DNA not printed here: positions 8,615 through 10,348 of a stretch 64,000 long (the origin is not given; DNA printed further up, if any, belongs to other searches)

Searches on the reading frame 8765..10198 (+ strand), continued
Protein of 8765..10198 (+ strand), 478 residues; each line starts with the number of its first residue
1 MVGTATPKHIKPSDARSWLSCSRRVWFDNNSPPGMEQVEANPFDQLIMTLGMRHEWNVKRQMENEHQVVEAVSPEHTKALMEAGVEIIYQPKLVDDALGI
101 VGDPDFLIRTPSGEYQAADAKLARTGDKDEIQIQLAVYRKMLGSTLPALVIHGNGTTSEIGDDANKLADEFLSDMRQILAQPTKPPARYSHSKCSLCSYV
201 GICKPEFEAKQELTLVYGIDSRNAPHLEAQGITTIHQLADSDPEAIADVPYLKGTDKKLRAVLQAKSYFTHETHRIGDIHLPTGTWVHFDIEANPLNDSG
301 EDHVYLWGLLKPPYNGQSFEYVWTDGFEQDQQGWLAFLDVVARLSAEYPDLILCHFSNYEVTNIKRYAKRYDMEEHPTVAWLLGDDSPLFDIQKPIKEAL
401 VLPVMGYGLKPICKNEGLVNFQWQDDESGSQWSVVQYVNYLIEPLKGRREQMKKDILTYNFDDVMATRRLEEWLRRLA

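Call 38: search_protein_families(library=pfam, proteins=[L005:9866-10789:-, L005:9251-9850:-, L023:9482-10405:-, L023:8870-9466:-, L046:8718-9293:-, L046:8343-8708:-], max_evalue=0.001)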
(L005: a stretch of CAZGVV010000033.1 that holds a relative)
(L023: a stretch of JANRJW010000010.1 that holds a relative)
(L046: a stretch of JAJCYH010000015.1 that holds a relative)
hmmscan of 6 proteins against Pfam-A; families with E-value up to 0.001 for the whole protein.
L005:9866-10789:- (308 aa): 1 family
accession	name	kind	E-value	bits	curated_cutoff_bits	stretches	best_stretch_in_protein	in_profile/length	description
PF08843.17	AbiEii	-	3.7e-34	119.2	22.5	1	19-282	1-237/238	Nucleotidyl transferase AbiEii toxin, Type IV TA system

L005:9251-9850:- (200 aa): 1 family
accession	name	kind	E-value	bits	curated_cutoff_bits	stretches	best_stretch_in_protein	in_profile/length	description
PF13532.12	2OG-FeII_Oxy_2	-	4.8e-24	86.1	31.2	1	58-195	55-194/194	2OG-Fe(II) oxygenase superfamily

L023:9482-10405:- (308 aa): 1 family
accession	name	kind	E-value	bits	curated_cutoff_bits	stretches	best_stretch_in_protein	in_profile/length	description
PF08843.17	AbiEii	-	5.6e-34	118.6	22.5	1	19-279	1-234/238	Nucleotidyl transferase AbiEii toxin, Type IV TA system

L023:8870-9466:- (199 aa): 1 family
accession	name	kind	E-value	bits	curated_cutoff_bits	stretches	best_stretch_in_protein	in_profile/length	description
PF13532.12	2OG-FeII_Oxy_2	-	2.9e-24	86.8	31.2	1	58-195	55-194/194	2OG-Fe(II) oxygenase superfamily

L046:8718-9293:- (192 aa): 1 family
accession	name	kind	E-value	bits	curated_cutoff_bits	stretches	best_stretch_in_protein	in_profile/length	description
PF08843.17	AbiEii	-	4.2e-26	92.8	22.5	1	33-190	5-172/238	Nucleotidyl transferase AbiEii toxin, Type IV TA system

L046:8343-8708:- (122 aa): 0 families

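Call 50: search_solved_structures(query=window:8765-10198:+, max_evalue=0.01)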
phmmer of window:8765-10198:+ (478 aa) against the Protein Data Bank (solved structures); distinct sequences matched with E-value up to 0.01: 0.

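Call 68: search_dna_similar(query=window:8765-10198:+, collection=plasmids, mode=protein, max_rows=25, max_evalue=1e-10)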
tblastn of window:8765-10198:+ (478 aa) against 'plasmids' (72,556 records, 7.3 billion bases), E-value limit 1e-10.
Records with a match: 46; places in all: 46; records where one place covers at least 80% of the query: 45.
Best place of each record, by identity: <60% 46.
By first word of the organism name: Piscirickettsia 10; Rhizobium 7; Sphingobium 6; Pseudarthrobacter 2; Roseomonas 2; Sphingomonas 2; Legionella 1; Caballeronia 1; Vibrio 1; Qipengyuania 1; and 13 more.
By predicted mobility (MOB-suite, as given by PLSDB): non-mobilizable 26; conjugative 15; mobilizable 5.
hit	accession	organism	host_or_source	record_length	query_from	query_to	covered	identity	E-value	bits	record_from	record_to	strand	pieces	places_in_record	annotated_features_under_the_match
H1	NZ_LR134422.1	Legionella adelaidensis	environmental,Cooling tower water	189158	12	475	97%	26.0%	1e-16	91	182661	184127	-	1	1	TM0106 family RecB-like putative nuclease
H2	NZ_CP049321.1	Caballeronia sp. SBC2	whole organism,soil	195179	13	477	97%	25.9%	3e-21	104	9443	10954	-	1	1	TM0106 family RecB-like putative nuclease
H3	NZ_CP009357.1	Vibrio tubiashii ATCC 19109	Mercenaria mercenaria,Larvae from hard ...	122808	12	475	97%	25.7%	7e-17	91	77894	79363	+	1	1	TM0106 family RecB-like putative nuclease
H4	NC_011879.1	Pseudarthrobacter chlorophenolicus A6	-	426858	38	477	92%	26.7%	4e-22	107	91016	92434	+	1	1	TM0106 family RecB-like putative nuclease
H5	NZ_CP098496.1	Qipengyuania citrea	whole organism,South China Sea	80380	12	477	97%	24.6%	1e-15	87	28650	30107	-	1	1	TM0106 family RecB-like putative nuclease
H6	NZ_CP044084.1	Pseudomonas luteola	Homo sapiens,clinical isolate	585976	45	474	90%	26.5%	9e-24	112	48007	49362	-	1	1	TM0106 family RecB-like putative nuclease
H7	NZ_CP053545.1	Paenarthrobacter sp. YJN-5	cell culture,soil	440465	38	477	92%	25.8%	5e-21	104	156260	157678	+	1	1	TM0106 family RecB-like putative nuclease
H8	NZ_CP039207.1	Piscirickettsia salmonis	Salmo salar,cell culture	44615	77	475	83%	28.3%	9e-19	97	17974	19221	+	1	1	TM0106 family RecB-like putative nuclease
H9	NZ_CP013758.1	Piscirickettsia salmonis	Salmo salar,liver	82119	77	475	83%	28.3%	9e-19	97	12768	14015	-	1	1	TM0106 family RecB-like putative nuclease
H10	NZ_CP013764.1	Piscirickettsia salmonis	Salmo salar,liver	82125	77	475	83%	28.3%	9e-19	97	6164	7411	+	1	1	TM0106 family RecB-like putative nuclease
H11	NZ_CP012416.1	Piscirickettsia salmonis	Salmo salar,Kidney,kidney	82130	77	475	83%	28.3%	9e-19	97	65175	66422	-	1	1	TM0106 family RecB-like putative nuclease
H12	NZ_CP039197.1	Piscirickettsia salmonis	Salmo salar,cell culture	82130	77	475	83%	28.3%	9e-19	97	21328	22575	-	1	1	TM0106 family RecB-like putative nuclease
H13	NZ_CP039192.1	Piscirickettsia salmonis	Salmo salar,cell culture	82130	77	475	83%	28.3%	9e-19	97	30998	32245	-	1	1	TM0106 family RecB-like putative nuclease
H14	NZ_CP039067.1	Piscirickettsia salmonis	Oncorhynchus mykiss,cell culture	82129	77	475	83%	28.3%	9e-19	97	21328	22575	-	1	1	TM0106 family RecB-like putative nuclease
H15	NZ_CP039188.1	Piscirickettsia salmonis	Salmo salar,cell culture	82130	77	475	83%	28.3%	9e-19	97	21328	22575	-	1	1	TM0106 family RecB-like putative nuclease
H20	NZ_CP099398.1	Rhizobium sp. Pop5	Phaseolus vulgaris,Cell culture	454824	39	476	92%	25.3%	3e-17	93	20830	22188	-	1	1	TM0106 family RecB-like putative nuclease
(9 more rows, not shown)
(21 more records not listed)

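Call 69: search_dna_similar(query=window:8765-10198:+, collection=phages, mode=protein, max_rows=15, max_evalue=1e-10)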
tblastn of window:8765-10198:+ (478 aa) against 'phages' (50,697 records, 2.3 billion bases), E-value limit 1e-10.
No match.

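Call 70: get_annotated_region(hit=H1, flank=4000)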
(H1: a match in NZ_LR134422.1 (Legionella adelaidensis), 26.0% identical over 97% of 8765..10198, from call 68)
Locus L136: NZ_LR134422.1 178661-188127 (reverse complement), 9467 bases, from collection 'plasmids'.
description: Legionella adelaidensis strain NCTC12735 plasmid 13, complete sequence
organism: Legionella adelaidensis (NCBI taxid 45056)
taxonomy: Bacteria; Pseudomonadota; Gammaproteobacteria; Legionellales; Legionellaceae; Legionella; Legionella adelaidensis
host: -; source: environmental,Cooling tower water; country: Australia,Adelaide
typing (MOB-suite, as given by PLSDB): non-mobilizable
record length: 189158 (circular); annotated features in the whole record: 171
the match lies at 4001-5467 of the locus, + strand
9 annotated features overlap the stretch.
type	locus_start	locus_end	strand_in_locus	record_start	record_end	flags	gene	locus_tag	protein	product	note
CDS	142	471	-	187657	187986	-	hxsD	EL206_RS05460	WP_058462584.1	His-Xaa-Ser system protein HxsD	-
CDS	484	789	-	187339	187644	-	-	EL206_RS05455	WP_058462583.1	hypothetical protein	-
CDS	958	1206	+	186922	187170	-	-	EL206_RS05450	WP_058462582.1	helix-turn-helix transcriptional regulator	-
CDS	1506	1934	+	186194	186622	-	-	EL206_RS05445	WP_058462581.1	hypothetical protein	-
CDS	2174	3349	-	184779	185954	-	-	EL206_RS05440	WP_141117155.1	ISL3 family transposase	-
CDS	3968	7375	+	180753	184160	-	-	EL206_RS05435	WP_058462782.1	TM0106 family RecB-like putative nuclease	-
CDS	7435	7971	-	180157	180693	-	-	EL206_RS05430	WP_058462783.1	GNAT family N-acetyltransferase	-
CDS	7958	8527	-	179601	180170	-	-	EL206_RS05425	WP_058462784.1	dihydrofolate reductase family protein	-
CDS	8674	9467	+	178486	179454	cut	-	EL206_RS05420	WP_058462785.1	GNAT family N-acetyltransferase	-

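Call 71: get_annotated_region(hit=H2, flank=4000)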
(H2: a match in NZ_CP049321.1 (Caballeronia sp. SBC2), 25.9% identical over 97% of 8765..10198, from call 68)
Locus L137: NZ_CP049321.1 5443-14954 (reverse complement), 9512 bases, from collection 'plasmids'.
description: Caballeronia sp. SBC2 plasmid pSBC2-5, complete sequence
organism: Caballeronia sp. SBC2 (NCBI taxid 2705547)
taxonomy: Bacteria; Pseudomonadota; Betaproteobacteria; Burkholderiales; Burkholderiaceae; Caballeronia; Caballeronia sp. SBC2
host: -; source: whole organism,soil; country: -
typing (MOB-suite, as given by PLSDB): mobilizable; relaxase MOBP
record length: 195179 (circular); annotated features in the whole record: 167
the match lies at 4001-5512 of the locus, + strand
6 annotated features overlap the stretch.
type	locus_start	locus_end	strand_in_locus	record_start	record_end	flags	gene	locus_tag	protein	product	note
CDS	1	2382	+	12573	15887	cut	-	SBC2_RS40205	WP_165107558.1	DUF2357 domain-containing protein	-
CDS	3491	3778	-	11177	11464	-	-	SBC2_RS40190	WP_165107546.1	hypothetical protein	-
CDS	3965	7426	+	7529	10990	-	-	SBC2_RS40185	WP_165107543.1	TM0106 family RecB-like putative nuclease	-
CDS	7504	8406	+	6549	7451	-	-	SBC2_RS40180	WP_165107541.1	5'-nucleotidase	-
CDS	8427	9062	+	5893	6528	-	-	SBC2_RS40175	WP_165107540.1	hypothetical protein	-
CDS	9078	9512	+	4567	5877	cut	-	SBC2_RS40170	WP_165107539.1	hypothetical protein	-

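Call 72: get_annotated_region(hit=H3, flank=4000)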
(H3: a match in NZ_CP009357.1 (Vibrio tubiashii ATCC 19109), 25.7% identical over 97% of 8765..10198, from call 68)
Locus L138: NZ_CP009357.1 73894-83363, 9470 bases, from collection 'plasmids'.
description: Vibrio tubiashii ATCC 19109 plasmid p123, complete sequence
organism: Vibrio tubiashii ATCC 19109 (NCBI taxid 1051646)
taxonomy: Bacteria; Pseudomonadota; Gammaproteobacteria; Vibrionales; Vibrionaceae; Vibrio; Vibrio tubiashii; Vibrio tubiashii ATCC 19109
host: -; source: Mercenaria mercenaria,Larvae from hard clams (Mercenaria mercenaria); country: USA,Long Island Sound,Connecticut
typing (MOB-suite, as given by PLSDB): conjugative; relaxase MOBH; mating-pair formation MPF_F
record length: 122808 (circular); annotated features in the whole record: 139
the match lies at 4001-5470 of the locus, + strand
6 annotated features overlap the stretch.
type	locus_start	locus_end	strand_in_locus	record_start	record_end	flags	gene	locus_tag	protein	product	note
CDS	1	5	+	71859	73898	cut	brxL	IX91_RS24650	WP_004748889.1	protease Lon-related BREX system protein BrxL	GO:0008150 - biological_process [Evidence IEA]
CDS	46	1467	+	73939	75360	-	-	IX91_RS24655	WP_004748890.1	SMEK domain-containing protein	-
CDS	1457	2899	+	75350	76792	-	-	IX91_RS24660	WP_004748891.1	hypothetical protein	-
CDS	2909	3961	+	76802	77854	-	-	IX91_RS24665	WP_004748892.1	hypothetical protein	-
CDS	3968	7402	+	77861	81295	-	-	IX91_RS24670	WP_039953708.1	TM0106 family RecB-like putative nuclease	-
CDS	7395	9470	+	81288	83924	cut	-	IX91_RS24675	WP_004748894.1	TrlF family AAA-like ATPase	-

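Call 73: get_annotated_region(hit=H6, flank=4000)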
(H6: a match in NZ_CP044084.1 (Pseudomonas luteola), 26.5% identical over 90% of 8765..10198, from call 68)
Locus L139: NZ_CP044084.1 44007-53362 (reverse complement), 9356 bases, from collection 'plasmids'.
description: Pseudomonas luteola strain FDAARGOS_637 plasmid unnamed1, complete sequence
organism: Pseudomonas luteola (NCBI taxid 47886)
taxonomy: Bacteria; Pseudomonadota; Gammaproteobacteria; Pseudomonadales; Pseudomonadaceae; Pseudomonas; Pseudomonas luteola
host: -; source: Homo sapiens,clinical isolate; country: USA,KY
typing (MOB-suite, as given by PLSDB): non-mobilizable
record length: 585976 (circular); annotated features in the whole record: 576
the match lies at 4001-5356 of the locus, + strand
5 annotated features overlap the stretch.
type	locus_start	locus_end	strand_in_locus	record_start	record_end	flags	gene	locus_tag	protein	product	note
CDS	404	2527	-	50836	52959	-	-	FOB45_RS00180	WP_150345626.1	ATP-binding protein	-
CDS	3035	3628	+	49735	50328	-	-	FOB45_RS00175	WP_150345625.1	hypothetical protein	-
CDS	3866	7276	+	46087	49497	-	-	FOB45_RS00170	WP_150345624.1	TM0106 family RecB-like putative nuclease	-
CDS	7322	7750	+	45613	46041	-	-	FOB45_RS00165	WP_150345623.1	hypothetical protein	-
CDS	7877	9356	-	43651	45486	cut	-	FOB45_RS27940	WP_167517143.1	inositol monophosphatase family protein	-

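Call 74: get_annotated_region(hit=H8, flank=4000)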
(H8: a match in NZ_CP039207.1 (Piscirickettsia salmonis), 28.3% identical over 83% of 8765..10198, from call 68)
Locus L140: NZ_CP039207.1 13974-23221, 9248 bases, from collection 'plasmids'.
description: Piscirickettsia salmonis strain Psal-182 plasmid unnamed3, complete sequence
organism: Piscirickettsia salmonis (NCBI taxid 1238)
taxonomy: Bacteria; Pseudomonadota; Gammaproteobacteria; Thiotrichales; Piscirickettsiaceae; Piscirickettsia; Piscirickettsia salmonis
host: -; source: Salmo salar,cell culture; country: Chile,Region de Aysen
typing (MOB-suite, as given by PLSDB): non-mobilizable
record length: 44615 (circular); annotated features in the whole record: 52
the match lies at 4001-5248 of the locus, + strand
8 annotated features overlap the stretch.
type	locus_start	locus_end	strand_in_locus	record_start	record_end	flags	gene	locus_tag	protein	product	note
CDS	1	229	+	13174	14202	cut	-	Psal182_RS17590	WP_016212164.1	hypothetical protein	-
CDS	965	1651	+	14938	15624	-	-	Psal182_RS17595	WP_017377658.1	Fic family protein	-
CDS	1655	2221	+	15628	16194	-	-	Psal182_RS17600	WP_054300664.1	recombinase family protein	GO:0006310 - DNA recombination [Evidence IEA]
CDS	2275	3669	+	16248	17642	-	-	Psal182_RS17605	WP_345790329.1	DEAD/DEAH box helicase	-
CDS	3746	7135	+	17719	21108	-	-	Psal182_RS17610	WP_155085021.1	TM0106 family RecB-like putative nuclease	-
CDS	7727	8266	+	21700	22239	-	-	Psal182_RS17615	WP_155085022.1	hypothetical protein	-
CDS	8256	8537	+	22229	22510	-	-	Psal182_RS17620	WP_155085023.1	hypothetical protein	-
CDS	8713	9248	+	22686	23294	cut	-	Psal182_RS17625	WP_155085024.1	hypothetical protein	-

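Call 75: get_annotated_region(hit=H20, flank=4000)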
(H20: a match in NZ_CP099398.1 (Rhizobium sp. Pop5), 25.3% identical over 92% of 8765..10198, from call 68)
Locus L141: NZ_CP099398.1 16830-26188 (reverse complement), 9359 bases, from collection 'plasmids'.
description: Rhizobium sp. Pop5 plasmid pRsp_Pop5_3, complete sequence
organism: Rhizobium sp. Pop5 (NCBI taxid 1223565)
taxonomy: Bacteria; Pseudomonadota; Alphaproteobacteria; Hyphomicrobiales; Rhizobiaceae; Rhizobium; Rhizobium sp. Pop5
host: -; source: Phaseolus vulgaris,Cell culture; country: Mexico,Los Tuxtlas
typing (MOB-suite, as given by PLSDB): conjugative; replicon rep_cluster_287; relaxase MOBQ; mating-pair formation MPF_T
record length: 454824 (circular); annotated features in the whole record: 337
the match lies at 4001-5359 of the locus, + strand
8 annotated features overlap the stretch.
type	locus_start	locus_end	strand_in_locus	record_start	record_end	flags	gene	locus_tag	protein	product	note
CDS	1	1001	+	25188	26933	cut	-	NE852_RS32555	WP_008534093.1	DNA methyltransferase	GO:0006306 - DNA methylation [Evidence IEA]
CDS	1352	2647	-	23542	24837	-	dgt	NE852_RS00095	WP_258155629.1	dGTP triphosphohydrolase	GO:0015949 - nucleobase-containing small molecule interconversion [Evidence IEA]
CDS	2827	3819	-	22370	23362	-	-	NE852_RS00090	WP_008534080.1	WYL domain-containing protein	-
CDS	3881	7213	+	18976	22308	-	-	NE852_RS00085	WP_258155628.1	TM0106 family RecB-like putative nuclease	-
CDS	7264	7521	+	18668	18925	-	-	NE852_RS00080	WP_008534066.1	multiubiquitin domain-containing protein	-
CDS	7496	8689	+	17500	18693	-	-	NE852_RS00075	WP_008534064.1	ThiF family adenylyltransferase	-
CDS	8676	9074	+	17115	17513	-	-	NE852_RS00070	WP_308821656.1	DUF6527 family protein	-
CDS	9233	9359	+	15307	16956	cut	rmuC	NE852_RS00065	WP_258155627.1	DNA recombination protein RmuC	-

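Call 76: predict_structure(alignment_id=A3)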
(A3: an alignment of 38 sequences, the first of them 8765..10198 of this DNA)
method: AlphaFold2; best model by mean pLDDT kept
length: 478 residues; sequences in the alignment: 38
mean_pLDDT: 93.1   pTM: 0.85
mean pLDDT of the five models: 93.1, 85.4, 84.3, 82.2, 79.2
residues with pLDDT >= 90: 412; 70-90: 56; 50-70: 6; < 50: 4
segments of 3 or more residues with pLDDT < 50: 1-4
pLDDT, mean of each block of 10 residues (from residue 1): 57 93 92 76 89 94 96 97 97 94 97 96 88 97 95 91 96 95 93 87 95 95 96 98 96 95 96 95 97 85 94 96 94 98 98 97 97 98 97 96 92 93 83 92 94 95 97 95
secondary structure, 60 per line:
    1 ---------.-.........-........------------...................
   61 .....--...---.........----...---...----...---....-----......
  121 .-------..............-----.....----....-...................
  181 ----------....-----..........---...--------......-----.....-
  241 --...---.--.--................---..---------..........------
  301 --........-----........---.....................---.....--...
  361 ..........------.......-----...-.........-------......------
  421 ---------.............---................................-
elements in order: H12-20 H22-29 H42-65 E68-70 H74-82 E87-89 E93-95 E100-102 E106-109 E115-121 H129-142 E148-152 E157-160 H162-180 H191-194 H200-209 H224-229 H235-239 H255-270 E285-294 E303-310 E319-323 H327-347 E351-355 H358-370 H377-383 E389-391 H393-399 H409-414 H430-442 H446-477

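Call 78: fold_search(model_id=the predicted structure, library=pdb)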
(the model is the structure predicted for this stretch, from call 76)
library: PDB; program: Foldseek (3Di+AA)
matches with E <= 10: 329; with E <= 0.001: 8
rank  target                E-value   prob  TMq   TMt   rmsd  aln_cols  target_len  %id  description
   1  4r5q                  1.4e-05  1.00  0.23  0.48   8.4       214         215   21  Crystal structure and nuclease activity of the CRISPR-associated Cas4 protein Pcal_0546 from Pyrobaculum calidifontis co (released 2014-09-17)
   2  8d3l_I                2.3e-04  1.00  0.26  0.51  10.5       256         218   14  Type I-C Cas4-Cas1-Cas2 complex bound to a PAM/PAM prespacer (released 2022-11-02)
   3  7mi5_A                3.4e-04  1.00  0.22  0.19  13.3       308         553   11  Asymmetrical PAM-Non PAM prespacer bound Cas4/Cas1/Cas2 complex (released 2021-11-17)
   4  7mi4_A                4.2e-04  1.00  0.30  0.26   5.7       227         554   18  Symmetrical PAM-PAM prespacer bound Cas4/Cas1/Cas2 complex (released 2021-11-17)
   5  5eax_A                5.2e-04  1.00  0.26  0.14  22.9       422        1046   12  Crystal structure of Dna2 in complex with an ssDNA (released 2015-11-18)
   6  8d3l_J                6.1e-04  1.00  0.31  0.62   4.4       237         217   13  Type I-C Cas4-Cas1-Cas2 complex bound to a PAM/PAM prespacer (released 2022-11-02)
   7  7lw9_A                8.3e-04  1.00  0.25  0.41  10.0       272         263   13  Human Exonuclease 5 crystal structure in complex with ssDNA, Sm, and Na (released 2021-07-14)
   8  4ic1_D                9.7e-04  1.00  0.25  0.52   6.3       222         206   14  Crystal structure of SSO0001 (released 2013-01-16)
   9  7lwa_A                2.8e-03  1.00  0.25  0.42  10.0       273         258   12  Human Exonuclease 5 crystal structure (T88E) in complex with ssDNA and Mg (released 2021-07-14)
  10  7lw8_A                3.6e-03  1.00  0.25  0.42  10.1       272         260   12  Human Exonuclease 5 crystal structure in complex with a ssDNA (released 2021-07-14)
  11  7sjr_A                4.3e-03  1.00  0.25  0.14  11.9       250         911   15  Cryo-EM structure of AdnA-AdnB(W325A) in complex with DNA and AMPPNP (released 2021-12-22)
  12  6ppu_A                4.5e-03  1.00  0.27  0.22  10.7       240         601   15  Cryo-EM structure of AdnAB-AMPPNP-DNA complex (released 2019-11-20)
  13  4ic1_G                4.7e-03  1.00  0.27  0.57   6.0       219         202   15  Crystal structure of SSO0001 (released 2013-01-16)
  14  7lw7                  7.2e-03  1.00  0.25  0.39   8.8       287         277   11  Human Exonuclease 5 crystal structure (released 2021-07-14)
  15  9np6_A                8.9e-03  0.99  0.23  0.13  11.9       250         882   12  Cryo-EM structure of AdnA(D934A)-AdnB(D1014A) in complex with AMPPNP and blunt end DNA (released 2025-03-19)
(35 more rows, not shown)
